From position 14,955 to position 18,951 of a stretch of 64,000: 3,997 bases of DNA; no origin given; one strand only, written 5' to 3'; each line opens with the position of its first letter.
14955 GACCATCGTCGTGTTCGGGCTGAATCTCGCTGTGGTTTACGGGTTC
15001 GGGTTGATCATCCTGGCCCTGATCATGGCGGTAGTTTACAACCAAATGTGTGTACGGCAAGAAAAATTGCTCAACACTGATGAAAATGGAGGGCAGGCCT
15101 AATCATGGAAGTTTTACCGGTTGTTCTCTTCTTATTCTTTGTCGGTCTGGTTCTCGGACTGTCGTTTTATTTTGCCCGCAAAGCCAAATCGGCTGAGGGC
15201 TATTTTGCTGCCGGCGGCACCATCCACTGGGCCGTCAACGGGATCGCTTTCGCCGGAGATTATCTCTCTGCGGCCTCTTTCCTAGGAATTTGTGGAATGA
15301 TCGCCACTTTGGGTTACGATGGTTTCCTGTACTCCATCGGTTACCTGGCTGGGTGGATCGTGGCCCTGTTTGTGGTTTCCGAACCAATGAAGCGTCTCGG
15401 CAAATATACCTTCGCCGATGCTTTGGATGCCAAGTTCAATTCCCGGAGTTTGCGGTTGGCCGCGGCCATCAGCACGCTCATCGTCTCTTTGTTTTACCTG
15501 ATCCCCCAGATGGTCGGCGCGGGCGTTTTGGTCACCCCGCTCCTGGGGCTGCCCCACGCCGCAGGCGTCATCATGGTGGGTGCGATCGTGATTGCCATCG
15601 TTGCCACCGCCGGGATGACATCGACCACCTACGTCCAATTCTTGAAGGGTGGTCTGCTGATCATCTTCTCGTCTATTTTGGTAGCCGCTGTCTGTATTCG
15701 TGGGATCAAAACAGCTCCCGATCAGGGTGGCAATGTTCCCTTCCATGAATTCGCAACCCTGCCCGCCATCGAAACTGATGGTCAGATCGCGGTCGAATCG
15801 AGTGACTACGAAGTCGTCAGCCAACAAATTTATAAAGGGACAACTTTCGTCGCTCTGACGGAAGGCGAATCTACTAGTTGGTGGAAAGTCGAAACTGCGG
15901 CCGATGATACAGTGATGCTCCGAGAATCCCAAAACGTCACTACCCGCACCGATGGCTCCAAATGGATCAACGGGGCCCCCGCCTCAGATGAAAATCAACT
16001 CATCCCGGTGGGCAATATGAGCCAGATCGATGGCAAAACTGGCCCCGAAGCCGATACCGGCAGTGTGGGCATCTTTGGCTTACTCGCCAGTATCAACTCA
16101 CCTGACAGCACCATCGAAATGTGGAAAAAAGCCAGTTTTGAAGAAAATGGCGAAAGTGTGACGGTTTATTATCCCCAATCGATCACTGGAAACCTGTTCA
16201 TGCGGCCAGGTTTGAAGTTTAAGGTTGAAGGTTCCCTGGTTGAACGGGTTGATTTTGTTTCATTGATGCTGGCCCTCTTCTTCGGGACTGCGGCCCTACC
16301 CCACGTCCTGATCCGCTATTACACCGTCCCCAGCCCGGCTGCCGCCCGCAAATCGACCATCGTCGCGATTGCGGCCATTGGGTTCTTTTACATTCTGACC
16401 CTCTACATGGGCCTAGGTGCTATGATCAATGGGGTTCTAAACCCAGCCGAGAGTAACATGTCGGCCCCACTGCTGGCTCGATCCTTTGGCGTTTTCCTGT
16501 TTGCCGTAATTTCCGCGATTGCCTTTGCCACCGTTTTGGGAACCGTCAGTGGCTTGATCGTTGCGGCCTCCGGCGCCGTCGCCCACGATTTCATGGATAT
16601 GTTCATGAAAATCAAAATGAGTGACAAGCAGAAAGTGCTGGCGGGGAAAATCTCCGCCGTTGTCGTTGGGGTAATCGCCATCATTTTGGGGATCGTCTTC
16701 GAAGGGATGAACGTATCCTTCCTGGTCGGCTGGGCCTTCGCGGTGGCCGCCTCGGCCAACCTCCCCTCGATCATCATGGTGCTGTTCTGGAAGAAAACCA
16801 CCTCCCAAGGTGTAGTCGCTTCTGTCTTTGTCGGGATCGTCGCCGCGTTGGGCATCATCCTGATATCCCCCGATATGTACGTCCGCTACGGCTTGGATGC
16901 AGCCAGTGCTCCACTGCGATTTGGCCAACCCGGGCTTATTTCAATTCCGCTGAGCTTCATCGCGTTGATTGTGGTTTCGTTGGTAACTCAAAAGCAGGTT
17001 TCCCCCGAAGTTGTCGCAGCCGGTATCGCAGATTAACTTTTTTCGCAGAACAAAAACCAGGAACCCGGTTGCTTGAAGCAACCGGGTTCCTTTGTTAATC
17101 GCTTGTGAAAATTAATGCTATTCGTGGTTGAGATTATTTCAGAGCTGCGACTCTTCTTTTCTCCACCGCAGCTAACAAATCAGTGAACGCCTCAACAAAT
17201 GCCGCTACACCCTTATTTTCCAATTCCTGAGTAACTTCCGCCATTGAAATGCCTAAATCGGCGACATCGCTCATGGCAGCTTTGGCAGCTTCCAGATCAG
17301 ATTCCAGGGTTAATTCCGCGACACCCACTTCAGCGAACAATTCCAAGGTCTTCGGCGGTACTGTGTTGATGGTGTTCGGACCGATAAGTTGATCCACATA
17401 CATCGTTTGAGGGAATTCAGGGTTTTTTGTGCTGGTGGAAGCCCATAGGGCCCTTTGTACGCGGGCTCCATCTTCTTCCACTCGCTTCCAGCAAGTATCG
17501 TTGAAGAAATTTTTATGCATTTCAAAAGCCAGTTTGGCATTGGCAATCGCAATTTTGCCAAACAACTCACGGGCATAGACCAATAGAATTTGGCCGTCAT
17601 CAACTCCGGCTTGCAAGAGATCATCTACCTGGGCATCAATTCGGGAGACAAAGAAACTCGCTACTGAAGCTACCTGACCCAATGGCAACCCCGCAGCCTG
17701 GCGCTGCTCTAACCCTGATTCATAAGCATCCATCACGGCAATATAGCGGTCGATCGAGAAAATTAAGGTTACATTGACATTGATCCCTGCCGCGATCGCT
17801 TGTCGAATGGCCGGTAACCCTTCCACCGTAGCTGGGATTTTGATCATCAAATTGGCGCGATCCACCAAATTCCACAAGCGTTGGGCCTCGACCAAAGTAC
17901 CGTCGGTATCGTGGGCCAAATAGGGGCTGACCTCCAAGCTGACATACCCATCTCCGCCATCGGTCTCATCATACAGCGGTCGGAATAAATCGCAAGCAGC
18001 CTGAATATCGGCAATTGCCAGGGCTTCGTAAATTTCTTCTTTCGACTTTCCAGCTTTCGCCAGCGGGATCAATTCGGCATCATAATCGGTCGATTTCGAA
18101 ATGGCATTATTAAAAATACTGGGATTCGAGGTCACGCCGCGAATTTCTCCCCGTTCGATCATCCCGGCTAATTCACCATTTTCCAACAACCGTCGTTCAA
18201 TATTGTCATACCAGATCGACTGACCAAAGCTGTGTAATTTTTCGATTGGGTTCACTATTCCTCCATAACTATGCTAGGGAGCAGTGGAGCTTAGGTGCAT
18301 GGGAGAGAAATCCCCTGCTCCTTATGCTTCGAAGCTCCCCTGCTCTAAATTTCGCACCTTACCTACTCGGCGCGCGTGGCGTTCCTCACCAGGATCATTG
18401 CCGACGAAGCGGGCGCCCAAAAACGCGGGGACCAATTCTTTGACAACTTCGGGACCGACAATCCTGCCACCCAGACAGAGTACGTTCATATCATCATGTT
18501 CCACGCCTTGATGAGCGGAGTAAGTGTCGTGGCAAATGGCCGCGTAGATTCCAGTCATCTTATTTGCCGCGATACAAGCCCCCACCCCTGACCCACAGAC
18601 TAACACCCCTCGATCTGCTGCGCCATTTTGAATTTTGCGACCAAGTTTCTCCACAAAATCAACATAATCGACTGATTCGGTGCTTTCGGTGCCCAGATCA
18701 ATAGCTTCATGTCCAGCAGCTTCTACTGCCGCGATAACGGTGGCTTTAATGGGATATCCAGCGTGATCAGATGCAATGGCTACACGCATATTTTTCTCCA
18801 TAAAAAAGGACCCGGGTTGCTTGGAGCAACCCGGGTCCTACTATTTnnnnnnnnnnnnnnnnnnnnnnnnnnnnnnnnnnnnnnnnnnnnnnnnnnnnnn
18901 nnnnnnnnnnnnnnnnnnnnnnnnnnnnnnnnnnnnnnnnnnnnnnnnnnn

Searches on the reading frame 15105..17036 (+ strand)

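Call 56: search_protein_families(library=pfam, proteins=[window:15105-17036:+], max_evalue=0.00001)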
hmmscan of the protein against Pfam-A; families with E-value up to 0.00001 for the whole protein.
window:15105-17036:+ (643 aa): 1 family
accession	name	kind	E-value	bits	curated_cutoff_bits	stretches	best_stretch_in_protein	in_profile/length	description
PF00474.23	SSF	-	7.2e-65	219.9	22.8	2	33-196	1-165/406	Sodium:solute symporter family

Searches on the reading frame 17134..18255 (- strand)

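Call 56: search_protein_families(library=pfam, proteins=[window:17134-18255:-], max_evalue=0.00001)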
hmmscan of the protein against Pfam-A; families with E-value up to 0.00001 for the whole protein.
window:17134-18255:- (373 aa): 1 family
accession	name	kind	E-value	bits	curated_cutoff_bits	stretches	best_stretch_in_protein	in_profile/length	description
PF00923.25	TAL_FSA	-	3.3e-82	276.5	27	1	14-363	1-284/285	Transaldolase/Fructose-6-phosphate aldolase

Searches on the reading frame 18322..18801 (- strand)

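Call 56: search_protein_families(library=pfam, proteins=[window:18322-18801:-], max_evalue=0.00001)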
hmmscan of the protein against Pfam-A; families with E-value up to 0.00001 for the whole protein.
window:18322-18801:- (159 aa): 1 family
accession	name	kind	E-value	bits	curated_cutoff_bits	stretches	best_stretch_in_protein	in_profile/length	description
PF02502.23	LacAB_rpiB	-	2.4e-50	170.5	24.7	1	7-148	1-137/138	Ribose/Galactose Isomerase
